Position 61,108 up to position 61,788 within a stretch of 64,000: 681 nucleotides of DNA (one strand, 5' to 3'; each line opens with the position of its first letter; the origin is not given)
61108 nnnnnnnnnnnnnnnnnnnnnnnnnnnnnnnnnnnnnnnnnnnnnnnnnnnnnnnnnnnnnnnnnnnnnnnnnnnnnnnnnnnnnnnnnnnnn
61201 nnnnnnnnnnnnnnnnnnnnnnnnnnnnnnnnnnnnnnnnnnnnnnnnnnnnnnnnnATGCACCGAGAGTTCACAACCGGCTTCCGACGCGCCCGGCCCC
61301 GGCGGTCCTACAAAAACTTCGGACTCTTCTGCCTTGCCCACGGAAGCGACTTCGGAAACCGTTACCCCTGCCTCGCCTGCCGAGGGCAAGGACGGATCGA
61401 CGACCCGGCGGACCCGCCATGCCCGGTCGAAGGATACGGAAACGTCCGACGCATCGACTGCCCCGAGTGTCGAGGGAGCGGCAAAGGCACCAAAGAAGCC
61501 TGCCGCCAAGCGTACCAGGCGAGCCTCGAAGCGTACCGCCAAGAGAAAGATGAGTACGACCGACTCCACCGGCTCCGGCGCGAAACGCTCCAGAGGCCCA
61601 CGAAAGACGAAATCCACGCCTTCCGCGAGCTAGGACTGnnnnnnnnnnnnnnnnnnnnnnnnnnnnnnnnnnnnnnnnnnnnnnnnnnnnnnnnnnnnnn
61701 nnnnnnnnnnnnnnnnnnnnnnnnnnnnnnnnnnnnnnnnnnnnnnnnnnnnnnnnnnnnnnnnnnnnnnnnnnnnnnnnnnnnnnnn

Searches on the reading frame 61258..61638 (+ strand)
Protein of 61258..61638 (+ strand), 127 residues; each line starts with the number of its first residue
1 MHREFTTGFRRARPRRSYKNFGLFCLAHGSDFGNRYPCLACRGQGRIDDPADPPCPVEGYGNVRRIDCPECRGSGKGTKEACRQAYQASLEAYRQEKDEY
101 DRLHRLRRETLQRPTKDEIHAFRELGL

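Call 18: search_protein_families(library=pfam, proteins=[window:61258-61638:+], max_evalue=0.01)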
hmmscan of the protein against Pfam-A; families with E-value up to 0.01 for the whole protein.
window:61258-61638:+ (127 aa): 1 family
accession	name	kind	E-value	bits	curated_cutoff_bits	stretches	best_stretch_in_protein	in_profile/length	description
PF00684.25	DnaJ_CXXCXGXG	-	0.0041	17.8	32.7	0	25-84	4-60/65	DnaJ central domain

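Call 40: search_protein_families(library=phrogs, proteins=[window:61258-61638:+], max_evalue=0.001)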
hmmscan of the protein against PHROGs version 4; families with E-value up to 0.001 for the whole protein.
window:61258-61638:+ (127 aa): 0 families

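Call 68: find_homologous_proteins(query=window:61258-61638:+, max_evalue=0.001)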
Query window:61258-61638:+ (127 aa): 79 proteins with E <= 0.001 among 86 candidates.
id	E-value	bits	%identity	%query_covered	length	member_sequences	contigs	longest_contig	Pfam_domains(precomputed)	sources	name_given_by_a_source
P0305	4.4e-71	255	90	100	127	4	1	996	-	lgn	-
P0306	8.4e-70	251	88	100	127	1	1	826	-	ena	-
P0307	3.6e-69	249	86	100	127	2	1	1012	-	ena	-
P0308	1.2e-67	244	84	100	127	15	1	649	-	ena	-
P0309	9.2e-67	241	83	100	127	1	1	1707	-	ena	-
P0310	1.5e-66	241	84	99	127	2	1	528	-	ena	-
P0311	2.5e-66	240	83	100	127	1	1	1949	-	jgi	jgi:hypothetical protein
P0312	2.4e-65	237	84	100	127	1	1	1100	-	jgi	-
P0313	2.6e-65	237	83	100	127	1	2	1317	-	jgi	-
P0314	5.8e-65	235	81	100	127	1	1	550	-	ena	-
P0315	6.5e-65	235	82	100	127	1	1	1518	-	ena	-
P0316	1.1e-64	234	80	100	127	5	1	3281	-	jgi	-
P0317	2.2e-64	233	80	100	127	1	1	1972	-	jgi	-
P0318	6.8e-63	229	80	100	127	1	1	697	-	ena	-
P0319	5.4e-62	226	79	100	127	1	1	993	-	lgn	-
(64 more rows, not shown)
